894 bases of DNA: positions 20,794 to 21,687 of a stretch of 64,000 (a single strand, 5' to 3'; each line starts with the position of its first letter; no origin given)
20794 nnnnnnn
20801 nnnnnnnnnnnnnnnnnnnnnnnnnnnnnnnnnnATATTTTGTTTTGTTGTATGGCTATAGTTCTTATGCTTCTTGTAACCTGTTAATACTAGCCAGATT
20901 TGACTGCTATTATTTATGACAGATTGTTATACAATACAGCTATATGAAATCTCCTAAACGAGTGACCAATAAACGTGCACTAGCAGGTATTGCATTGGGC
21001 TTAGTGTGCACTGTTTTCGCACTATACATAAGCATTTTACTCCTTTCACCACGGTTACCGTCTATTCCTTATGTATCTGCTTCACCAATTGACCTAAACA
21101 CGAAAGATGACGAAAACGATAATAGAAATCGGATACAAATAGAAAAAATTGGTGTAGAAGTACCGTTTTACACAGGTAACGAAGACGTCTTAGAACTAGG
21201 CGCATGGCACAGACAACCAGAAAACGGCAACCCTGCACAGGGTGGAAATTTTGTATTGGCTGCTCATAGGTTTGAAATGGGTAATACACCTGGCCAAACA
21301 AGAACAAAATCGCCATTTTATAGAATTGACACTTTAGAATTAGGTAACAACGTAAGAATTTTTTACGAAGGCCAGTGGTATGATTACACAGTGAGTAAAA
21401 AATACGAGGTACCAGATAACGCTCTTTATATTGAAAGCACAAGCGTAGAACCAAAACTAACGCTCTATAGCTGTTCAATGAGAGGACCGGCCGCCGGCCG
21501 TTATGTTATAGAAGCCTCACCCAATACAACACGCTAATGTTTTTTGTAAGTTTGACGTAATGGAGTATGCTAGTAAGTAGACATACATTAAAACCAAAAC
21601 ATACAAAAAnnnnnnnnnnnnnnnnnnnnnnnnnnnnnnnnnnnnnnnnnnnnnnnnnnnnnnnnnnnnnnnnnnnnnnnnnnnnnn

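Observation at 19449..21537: Divergent sortase / LAYTG-anchored PD40 beta-propeller surface protein pair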

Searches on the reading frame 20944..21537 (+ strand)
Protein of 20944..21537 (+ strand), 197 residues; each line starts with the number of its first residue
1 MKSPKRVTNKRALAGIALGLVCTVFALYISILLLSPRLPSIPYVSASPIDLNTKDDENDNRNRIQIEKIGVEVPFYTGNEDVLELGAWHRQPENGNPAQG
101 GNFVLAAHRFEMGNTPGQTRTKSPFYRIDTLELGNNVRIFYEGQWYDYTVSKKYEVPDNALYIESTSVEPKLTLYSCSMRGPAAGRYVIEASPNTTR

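Call 3: search_protein_families(library=pfam, proteins=[window:20944-21537:+], max_evalue=1)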
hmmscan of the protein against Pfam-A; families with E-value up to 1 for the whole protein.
window:20944-21537:+ (197 aa): 2 families
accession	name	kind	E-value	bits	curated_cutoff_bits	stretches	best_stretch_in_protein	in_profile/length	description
PF04203.18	Sortase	-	2.5e-17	63.2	26.6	1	64-193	1-124/125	Sortase domain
PF14274.12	BT_3044-like_C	-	0.076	13.7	23.1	1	134-178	47-90/141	BT_3044-like, C-terminal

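Call 4: search_protein_families(library=ncbifam, proteins=[window:20944-21537:+], max_evalue=1)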
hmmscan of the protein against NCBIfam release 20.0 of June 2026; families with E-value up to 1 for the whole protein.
window:20944-21537:+ (197 aa): 5 families
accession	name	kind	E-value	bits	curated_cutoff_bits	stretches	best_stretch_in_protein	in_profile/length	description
NF058671.1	sortase_SrtD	exception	3.8e-09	36.5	140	1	53-192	56-186/187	class D sortase, LPxTATN-specific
NF033746.1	class_D_sortase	subfamily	5.5e-09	36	165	1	55-193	4-133/135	class D sortase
TIGR01076.1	sortase_fam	subfamily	3.2e-07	30.2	39.35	1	63-189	2-123/136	sortase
NF033747.1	class_E_sortase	subfamily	3.3e-07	30.3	160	1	58-158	68-163/211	class E sortase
NF033745.1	class_C_sortase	subfamily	5.7e-06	26.2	160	1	61-191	93-218/220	class C sortase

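Call 6: find_homologous_proteins(query=window:20944-21537:+, max_evalue=0.001)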
Query window:20944-21537:+ (197 aa): 260 proteins with E <= 0.001 among 455 candidates; the best 120 are listed.
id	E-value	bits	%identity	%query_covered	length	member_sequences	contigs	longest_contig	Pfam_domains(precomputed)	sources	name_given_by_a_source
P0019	3.5e-122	423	94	100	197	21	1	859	PF04203.19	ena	-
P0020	1.3e-85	304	69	98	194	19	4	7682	PF04203.19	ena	-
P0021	8.8e-82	292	67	93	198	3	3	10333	PF04203.19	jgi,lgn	jgi:sortase (surface protein transpeptidase)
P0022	9.9e-82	291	67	94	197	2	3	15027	PF04203.19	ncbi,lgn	-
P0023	1.5e-81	291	73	84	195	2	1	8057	PF04203.19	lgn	-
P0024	5.0e-78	279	63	94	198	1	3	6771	PF04203.19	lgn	-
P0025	1.6e-73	265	60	98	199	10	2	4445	PF04203.19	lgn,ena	-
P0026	2.6e-72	261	60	98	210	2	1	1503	PF04203.19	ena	-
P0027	2.3e-71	258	61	89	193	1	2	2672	PF04203.19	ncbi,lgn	-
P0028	3.6e-71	257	62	89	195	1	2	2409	PF04203.19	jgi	jgi:LPXTG-site transpeptidase (sortase) family protein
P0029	5.0e-71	256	58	96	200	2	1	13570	PF04203.19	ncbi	-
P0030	6.5e-71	256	61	96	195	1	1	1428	PF04203.19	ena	-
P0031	1.2e-70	255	57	98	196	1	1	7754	PF04203.19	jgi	jgi:LPXTG-site transpeptidase (sortase) family protein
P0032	4.4e-70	253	60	90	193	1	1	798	PF04203.19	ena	-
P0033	4.3e-69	250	58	98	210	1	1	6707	PF04203.19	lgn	-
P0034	1.1e-66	242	58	95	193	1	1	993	PF04203.19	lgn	-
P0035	1.3e-66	242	56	96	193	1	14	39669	PF04203.19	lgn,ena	-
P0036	3.0e-66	241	59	91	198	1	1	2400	PF04203.19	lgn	-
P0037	6.9e-64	233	55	97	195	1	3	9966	PF04203.19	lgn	-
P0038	1.9e-63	232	56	90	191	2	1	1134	PF04203.19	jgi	jgi:sortase A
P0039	2.2e-62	228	56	90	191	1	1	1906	PF04203.19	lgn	-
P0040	3.8e-61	224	60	81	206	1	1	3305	PF04203.19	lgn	-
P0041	4.1e-61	224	56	96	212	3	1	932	PF04203.19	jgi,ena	-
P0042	8.1e-60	220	57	85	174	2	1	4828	PF04203.19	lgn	-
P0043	8.4e-60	220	56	96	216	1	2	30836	PF04203.19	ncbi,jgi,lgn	-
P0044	3.0e-59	218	52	96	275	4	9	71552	PF04203.19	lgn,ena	-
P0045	3.1e-59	218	57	97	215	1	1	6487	PF04203.19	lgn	-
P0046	8.3e-59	217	54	89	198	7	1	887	PF04203.19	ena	-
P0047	1.6e-58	216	55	87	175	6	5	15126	PF04203.19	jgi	jgi:sortase A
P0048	3.0e-58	215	53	90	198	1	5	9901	PF04203.19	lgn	-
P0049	3.1e-58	215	54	90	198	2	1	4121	PF04203.19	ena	-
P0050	7.5e-58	213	55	98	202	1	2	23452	PF04203.19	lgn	-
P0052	4.2e-57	211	51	89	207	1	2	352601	PF04203.19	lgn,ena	-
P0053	6.3e-57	210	53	92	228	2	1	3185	PF04203.19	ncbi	-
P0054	3.2e-56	208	53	89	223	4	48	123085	PF04203.19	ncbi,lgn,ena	-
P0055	4.2e-56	208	53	92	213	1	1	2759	PF04203.19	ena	-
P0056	9.9e-56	207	57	83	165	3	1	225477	PF04203.19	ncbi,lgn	-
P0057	1.4e-55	206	51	91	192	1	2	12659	PF04203.19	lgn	-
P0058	2.1e-55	205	51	100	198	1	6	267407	PF04203.19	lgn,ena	-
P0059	7.6e-55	204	55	86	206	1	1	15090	PF04203.19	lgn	-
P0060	8.9e-55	203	51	95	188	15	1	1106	PF04203.19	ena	-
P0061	6.5e-54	201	54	85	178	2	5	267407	PF04203.19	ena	-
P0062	7.8e-54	200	49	91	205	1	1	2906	PF04203.19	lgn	-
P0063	3.2e-53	198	51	94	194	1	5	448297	PF04203.19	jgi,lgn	jgi:LPXTG-site transpeptidase (sortase) family protein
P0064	6.6e-53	197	52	88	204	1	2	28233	PF04203.19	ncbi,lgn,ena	-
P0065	1.1e-52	197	53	89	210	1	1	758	PF04203.19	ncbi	-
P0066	2.0e-52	196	61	72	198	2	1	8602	PF04203.19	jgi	jgi:LPXTG-site transpeptidase (sortase) family protein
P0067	5.1e-51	191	57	73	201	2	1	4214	PF04203.19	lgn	-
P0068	2.8e-50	189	50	92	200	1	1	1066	PF04203.19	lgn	-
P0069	1.5e-47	180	52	85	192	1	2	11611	PF04203.19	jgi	-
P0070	1.7e-47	180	47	94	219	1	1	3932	PF04203.19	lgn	-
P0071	4.2e-47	178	47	96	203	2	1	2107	PF04203.19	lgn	-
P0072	6.8e-47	178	51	88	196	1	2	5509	PF04203.19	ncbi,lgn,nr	ncbi:MAG TPA: sortase [Candidatus Saccharimonas sp.]|nr:sortase [Candidatus Saccharimonas sp.]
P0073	3.0e-46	176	49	90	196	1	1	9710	PF04203.19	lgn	-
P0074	3.4e-46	175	51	85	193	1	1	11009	PF04203.19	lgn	-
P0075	6.5e-46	175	48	98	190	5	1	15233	PF04203.19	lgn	-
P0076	1.2e-45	174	50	93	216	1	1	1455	PF04203.19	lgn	-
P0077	1.2e-45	174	52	92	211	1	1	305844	PF04203.19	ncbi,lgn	ncbi:MAG: sortase [Candidatus Saccharimonadales bacterium]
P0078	1.2e-45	174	47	98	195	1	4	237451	PF04203.19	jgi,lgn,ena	-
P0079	3.4e-45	172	56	70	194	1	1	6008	PF04203.19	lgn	-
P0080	5.7e-45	171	49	90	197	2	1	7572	PF04203.19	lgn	-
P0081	6.0e-45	171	46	91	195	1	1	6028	PF04203.19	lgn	-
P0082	7.0e-45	171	48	93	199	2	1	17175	PF04203.19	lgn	-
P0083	9.4e-45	171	45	89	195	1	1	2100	PF04203.19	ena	-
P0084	9.9e-45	171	48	93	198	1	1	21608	PF04203.19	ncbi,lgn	-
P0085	1.2e-44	170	49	92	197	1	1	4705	PF04203.19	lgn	-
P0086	1.6e-44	170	52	89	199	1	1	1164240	PF04203.19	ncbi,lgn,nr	ncbi:MAG: hypothetical protein JWP06_381 [Candidatus Saccharibacteria bacterium]|nr:hypothetical pro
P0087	1.6e-44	170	50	92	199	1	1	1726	PF04203.19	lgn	-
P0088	1.8e-44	170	48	91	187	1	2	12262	PF04203.19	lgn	-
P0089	1.8e-44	170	45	100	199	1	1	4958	PF04203.19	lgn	-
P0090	2.3e-44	169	50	87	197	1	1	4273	PF04203.19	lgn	-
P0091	2.3e-44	169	51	83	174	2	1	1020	PF04203.19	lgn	-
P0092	2.6e-44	169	49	95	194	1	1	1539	PF04203.19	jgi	jgi:sortase A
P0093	3.6e-44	169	50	84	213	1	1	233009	PF04203.19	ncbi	ncbi:MAG TPA: sortase [Candidatus Saccharimonadales bacterium]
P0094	3.8e-44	169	49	95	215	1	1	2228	PF04203.19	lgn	-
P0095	5.9e-44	168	50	83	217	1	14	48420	PF04203.19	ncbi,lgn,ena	-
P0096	7.1e-44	168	47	92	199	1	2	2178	PF04203.19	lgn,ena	-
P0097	8.1e-44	168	47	85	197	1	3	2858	PF04203.19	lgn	-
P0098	9.8e-44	167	50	85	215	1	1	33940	PF04203.19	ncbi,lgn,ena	ncbi:MAG: class E sortase [Candidatus Saccharimonadales bacterium]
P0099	1.1e-43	167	48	92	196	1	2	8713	PF04203.19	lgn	-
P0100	1.1e-43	167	47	90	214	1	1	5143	PF04203.19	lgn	-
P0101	1.3e-43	167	45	98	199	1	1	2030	PF04203.19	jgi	jgi:LPXTG-site transpeptidase (sortase) family protein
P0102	1.6e-43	167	49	90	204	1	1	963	PF04203.19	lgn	-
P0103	1.8e-43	167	49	84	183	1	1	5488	PF04203.19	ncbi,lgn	-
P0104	2.1e-43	166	49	89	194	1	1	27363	PF04203.19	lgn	-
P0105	2.1e-43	166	49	84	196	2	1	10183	PF04203.19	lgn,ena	-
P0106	3.2e-43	166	50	85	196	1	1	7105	PF04203.19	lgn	-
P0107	3.9e-43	165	51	74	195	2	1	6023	PF04203.19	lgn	-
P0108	4.4e-43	165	46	94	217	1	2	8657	PF04203.19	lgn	-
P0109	6.5e-43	165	46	91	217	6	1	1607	PF04203.19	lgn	-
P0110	6.8e-43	165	45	82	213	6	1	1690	PF04203.19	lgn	-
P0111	1.0e-42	164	45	95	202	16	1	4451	PF04203.19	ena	-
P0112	1.1e-42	164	44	96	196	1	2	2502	PF04203.19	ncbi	-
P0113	1.5e-42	163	49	87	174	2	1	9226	PF04203.19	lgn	-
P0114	1.6e-42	163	47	91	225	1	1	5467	PF04203.19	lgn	-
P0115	1.7e-42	163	52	78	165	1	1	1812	PF04203.19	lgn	-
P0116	1.9e-42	163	46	91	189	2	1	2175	PF04203.19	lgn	-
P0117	1.9e-42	163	44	91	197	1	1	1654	PF04203.19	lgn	-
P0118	1.9e-42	163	45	82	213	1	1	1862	PF04203.19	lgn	-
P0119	2.5e-42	163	47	94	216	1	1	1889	PF04203.19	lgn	-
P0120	3.0e-42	163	41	96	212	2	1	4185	PF04203.19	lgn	-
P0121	3.2e-42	162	47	97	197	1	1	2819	PF04203.19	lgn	-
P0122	3.5e-42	162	48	88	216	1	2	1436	PF04203.19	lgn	-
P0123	3.6e-42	162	48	84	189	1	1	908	PF04203.19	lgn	-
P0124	4.0e-42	162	43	97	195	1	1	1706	PF04203.19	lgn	-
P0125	4.1e-42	162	47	79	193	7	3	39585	PF04203.19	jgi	-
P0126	6.7e-42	161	49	92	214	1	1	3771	PF04203.19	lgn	-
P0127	8.9e-42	161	43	98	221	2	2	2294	PF04203.19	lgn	-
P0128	9.0e-42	161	45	96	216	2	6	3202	PF04203.19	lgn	-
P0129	1.0e-41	161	44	98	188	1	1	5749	PF04203.19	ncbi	ncbi:MAG: class E sortase [Candidatus Saccharimonadales bacterium]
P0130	1.2e-41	161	55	67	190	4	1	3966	PF04203.19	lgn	-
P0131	1.3e-41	160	43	94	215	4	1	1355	PF04203.19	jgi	-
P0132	1.3e-41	160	45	97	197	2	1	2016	PF04203.19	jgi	jgi:LPXTG-site transpeptidase (sortase) family protein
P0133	1.4e-41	160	42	97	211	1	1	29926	PF04203.19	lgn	-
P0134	1.7e-41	160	45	92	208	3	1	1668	PF04203.19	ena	-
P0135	1.9e-41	160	46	96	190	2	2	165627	PF04203.19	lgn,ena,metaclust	metaclust:\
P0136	2.2e-41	160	44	81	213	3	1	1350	PF04203.19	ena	-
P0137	2.6e-41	159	45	92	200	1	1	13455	PF04203.19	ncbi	-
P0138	2.9e-41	159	49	81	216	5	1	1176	PF04203.19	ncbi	-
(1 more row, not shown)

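Call 9: search_solved_structures(query=window:20944-21537:+, max_evalue=0.01, show_alignments=3)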
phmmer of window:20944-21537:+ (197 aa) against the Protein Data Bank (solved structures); distinct sequences matched with E-value up to 0.01: 1.
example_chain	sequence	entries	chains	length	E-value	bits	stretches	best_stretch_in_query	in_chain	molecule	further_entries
4d70_A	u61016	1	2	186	1.4e-06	31.4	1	59-191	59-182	SORTASE FAMILY PROTEIN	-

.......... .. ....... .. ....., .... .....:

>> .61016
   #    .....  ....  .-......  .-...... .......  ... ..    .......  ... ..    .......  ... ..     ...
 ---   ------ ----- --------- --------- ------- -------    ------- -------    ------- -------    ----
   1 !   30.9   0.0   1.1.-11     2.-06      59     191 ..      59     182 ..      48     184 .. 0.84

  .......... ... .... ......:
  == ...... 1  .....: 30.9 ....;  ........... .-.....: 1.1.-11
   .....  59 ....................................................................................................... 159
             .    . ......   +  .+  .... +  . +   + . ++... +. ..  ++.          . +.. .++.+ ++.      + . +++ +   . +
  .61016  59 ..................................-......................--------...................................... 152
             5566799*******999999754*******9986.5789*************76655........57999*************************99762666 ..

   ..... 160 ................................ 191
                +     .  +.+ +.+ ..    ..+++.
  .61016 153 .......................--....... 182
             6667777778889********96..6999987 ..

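Call 24: search_solved_structures(query=A2, max_evalue=1, show_alignments=0)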
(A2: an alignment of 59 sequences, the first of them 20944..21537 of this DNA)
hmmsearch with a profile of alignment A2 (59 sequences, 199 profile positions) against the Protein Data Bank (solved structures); distinct sequences matched with E-value up to 1: 61 (the best 60 are shown).
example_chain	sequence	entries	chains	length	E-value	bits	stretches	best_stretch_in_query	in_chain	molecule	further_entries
4d70_A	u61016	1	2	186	7.4e-13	51.5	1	53-196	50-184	SORTASE FAMILY PROTEIN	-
2ln7_A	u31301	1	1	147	3.8e-11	45.9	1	54-197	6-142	LPXTG-site transpeptidase family protein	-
2kw8_A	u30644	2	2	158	1.6e-09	40.6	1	54-194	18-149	LPXTG-site transpeptidase family protein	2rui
3rcc_A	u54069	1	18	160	2.4e-08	36.8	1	66-197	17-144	Sortase SrtA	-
7s56_A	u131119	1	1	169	3.2e-08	36.4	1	67-197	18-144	Class A sortase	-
5hu4_A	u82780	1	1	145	5.9e-08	35.5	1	104-192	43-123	Cysteine protease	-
7s54_A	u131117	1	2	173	9.8e-08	34.8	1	67-196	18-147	Class A sortase, sortase A chimera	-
4tqx_A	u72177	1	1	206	1.5e-07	34.2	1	65-192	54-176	Sortase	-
7f87_A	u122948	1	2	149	4.6e-07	32.6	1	66-182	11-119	Class A sortase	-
4d7w_A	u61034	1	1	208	4.6e-07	32.6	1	54-193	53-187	SORTASE FAMILY PROTEIN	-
7cfj_A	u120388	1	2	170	6.1e-07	32.2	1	66-182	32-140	Class A sortase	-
24rr_A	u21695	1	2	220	7.5e-07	31.9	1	43-181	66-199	Ebp pilus assembly class C sortase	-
5utt_A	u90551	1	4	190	8.5e-07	31.7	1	75-169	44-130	Sortase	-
8t28_A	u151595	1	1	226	8.8e-07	31.7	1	58-191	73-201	Class C sortase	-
5cuw_A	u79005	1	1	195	1.9e-06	30.6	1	67-160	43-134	SrtE1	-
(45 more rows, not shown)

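Call 33: list_cluster_members(proteins=[P0001, window:20944-21537:+])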
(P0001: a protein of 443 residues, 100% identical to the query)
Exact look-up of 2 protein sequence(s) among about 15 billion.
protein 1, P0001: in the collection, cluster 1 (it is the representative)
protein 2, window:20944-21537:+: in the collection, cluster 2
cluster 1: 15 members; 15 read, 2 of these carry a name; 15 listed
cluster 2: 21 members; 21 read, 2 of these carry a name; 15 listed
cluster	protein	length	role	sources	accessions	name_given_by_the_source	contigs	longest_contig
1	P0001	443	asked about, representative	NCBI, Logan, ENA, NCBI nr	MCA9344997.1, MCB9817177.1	hypothetical protein KC871_00045 [Candidatus Saccharibacteria bacterium] | hypothetical protein [Candidatus Saccharibacteria bacterium]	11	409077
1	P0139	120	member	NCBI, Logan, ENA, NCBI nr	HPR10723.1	MAG TPA: hypothetical protein PLJ04_04045, partial [Candidatus Saccharibacteria bacterium] | hypothetical protein [Candidatus Saccharibacteria bacterium]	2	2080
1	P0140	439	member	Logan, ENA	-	-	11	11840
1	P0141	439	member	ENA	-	-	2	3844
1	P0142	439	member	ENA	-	-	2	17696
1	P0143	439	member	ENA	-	-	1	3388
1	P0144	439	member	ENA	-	-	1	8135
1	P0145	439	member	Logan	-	-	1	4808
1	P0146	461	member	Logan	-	-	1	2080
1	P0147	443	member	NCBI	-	-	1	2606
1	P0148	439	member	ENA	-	-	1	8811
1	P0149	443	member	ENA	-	-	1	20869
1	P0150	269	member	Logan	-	-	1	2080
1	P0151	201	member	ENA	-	-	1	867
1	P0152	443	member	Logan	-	-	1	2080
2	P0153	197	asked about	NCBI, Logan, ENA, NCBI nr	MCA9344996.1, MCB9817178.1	sortase [Candidatus Saccharibacteria bacterium]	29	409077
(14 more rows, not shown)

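Call 38: find_encoding_contigs(protein=P0086, flank=6000, max_places=1)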
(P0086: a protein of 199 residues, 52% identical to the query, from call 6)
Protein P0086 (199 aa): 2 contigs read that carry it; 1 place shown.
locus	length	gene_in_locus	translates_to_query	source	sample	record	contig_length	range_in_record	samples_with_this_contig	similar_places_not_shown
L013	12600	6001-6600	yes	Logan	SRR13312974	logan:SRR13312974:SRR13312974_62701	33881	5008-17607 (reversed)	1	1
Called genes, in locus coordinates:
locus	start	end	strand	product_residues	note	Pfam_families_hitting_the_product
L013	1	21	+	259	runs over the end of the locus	PF00005:ABC_tran, PF13304:AAA_21 (faint)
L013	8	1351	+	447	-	PF12704:MacB_PCD, PF02687:FtsX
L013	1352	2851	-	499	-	PF00535:Glycos_transf_2, PF13641:Glyco_tranf_2_3, PF13506:Glyco_transf_21, PF13632:Glyco_trans_2_3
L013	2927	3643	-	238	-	PF00027:cNMP_binding, PF13545:HTH_Crp_2, PF00325:Crp (weak)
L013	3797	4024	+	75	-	-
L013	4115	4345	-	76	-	-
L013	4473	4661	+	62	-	PF02416:TatA_B_E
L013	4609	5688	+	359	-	PF00902:TatC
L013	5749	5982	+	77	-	-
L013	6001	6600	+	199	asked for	PF04203:Sortase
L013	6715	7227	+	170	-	-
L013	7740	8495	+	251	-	PF03883:H2O2_YaaD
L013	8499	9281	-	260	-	-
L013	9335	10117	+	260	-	PF01978:TrmB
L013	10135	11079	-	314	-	PF00924:MS_channel_2nd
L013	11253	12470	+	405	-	PF08323:Glyco_transf_5, PF13439:Glyco_transf_4, PF13579:Glyco_trans_4_4, PF20706:GT4-conflict, PF00534:Glycos_transf_1, PF13692:Glyco_trans_1_4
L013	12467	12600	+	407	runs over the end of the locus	PF03065:Glyco_hydro_57, PF01522:Polysacc_deac_1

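Call 40: predict_structure(alignment_id=A2)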
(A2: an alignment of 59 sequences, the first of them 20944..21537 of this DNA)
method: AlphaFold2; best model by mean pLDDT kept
length: 197 residues; sequences in the alignment: 59
mean_pLDDT: 85.9   pTM: 0.77
mean pLDDT of the five models: 85.9, 85.3, 83.7, 83.6, 80.7
residues with pLDDT >= 90: 99; 70-90: 75; 50-70: 22; < 50: 1
segments of 3 or more residues with pLDDT < 50: none
pLDDT, mean of each block of 10 residues (from residue 1): 69 92 93 75 60 85 91 90 85 93 88 78 84 96 96 94 94 87 85 80
secondary structure, 60 per line:
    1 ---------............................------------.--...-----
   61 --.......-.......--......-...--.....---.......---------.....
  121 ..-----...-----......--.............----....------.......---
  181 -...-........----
elements in order: H10-37 E63-66 E71-77 H80-85 E87-89 E100-106 H116-122 E136-141 E144-156 H161-164 E171-177 E186-193

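Call 42: fold_search(model_id=the predicted structure, library=pdb)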
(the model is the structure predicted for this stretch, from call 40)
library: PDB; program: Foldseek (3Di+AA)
matches with E <= 10: 247; with E <= 0.001: 133
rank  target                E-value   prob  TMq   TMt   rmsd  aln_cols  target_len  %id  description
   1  4d70_A                7.4e-10  1.00  0.56  0.68   3.0       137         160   25  Structural, biophysical and biochemical analyses of a Clostridium perfringens Sortase D5 transpeptidase (released 2015-07-15)
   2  2xwg_D                1.6e-09  1.00  0.55  0.59  15.5       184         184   19  Crystal structure of sortase C-1 from Actinomyces oris (formerly Actinomyces naeslundii) (released 2011-02-23)
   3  8t28                  1.8e-09  1.00  0.53  0.56   5.8       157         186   21  The crystal structure of SrtC2 sortase from Actinomyces oris (released 2024-04-17)
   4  2xwg_C                3.1e-09  1.00  0.53  0.59  11.7       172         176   19  Crystal structure of sortase C-1 from Actinomyces oris (formerly Actinomyces naeslundii) (released 2011-02-23)
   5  7cg9                  3.8e-09  1.00  0.57  0.58   6.0       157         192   18  Crystal structure of pilin-specific sortase SrtC1 from Lactobacillus rhamnosus GG (released 2022-03-02)
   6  4tqx                  4.2e-09  1.00  0.55  0.54  10.4       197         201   14  Molecular Basis of Streptococcus mutans Sortase A Inhibition by Chalcone. (released 2015-05-20)
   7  4g1j_A                4.5e-09  1.00  0.59  0.57  15.0       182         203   18  Sortase C1 of GBS Pilus Island 1 (released 2012-12-05)
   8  2xwg_B                4.5e-09  1.00  0.55  0.59  15.8       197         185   17  Crystal structure of sortase C-1 from Actinomyces oris (formerly Actinomyces naeslundii) (released 2011-02-23)
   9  3g66_B                5.4e-09  1.00  0.52  0.52  14.3       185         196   19  The crystal structure of Streptococcus pneumoniae Sortase C provides novel insights into catalysis as well as pilin su (released 2009-09-01)
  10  7s56                  5.7e-09  1.00  0.58  0.69   4.6       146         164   20  Sortase A from Streptococcus agalactiae, residues 79-247 (released 2022-01-12)
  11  5hu4                  6.1e-09  1.00  0.54  0.72   4.2       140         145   17  Cystal structure of listeria monocytogenes sortase A (released 2017-02-01)
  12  6ixz_A                6.5e-09  1.00  0.53  0.55  13.1       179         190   20  X-ray structure of sortase C from Clostridium perfringens SM101 (released 2019-08-14)
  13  7s53                  7.8e-09  1.00  0.58  0.72   2.7       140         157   18  Structure of Sortase A from Streptococcus pyogenes with the b7-b8 loop sequence from Listeria monocytogenes Sortase A (released 2022-01-12)
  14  3rbk_A                7.8e-09  1.00  0.57  0.58  15.1       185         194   17  The Type II Crystal Structure of Streptococcus agalactiae Sortase C1 (released 2011-09-07)
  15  6ixz_B                8.8e-09  1.00  0.55  0.61   6.8       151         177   21  X-ray structure of sortase C from Clostridium perfringens SM101 (released 2019-08-14)
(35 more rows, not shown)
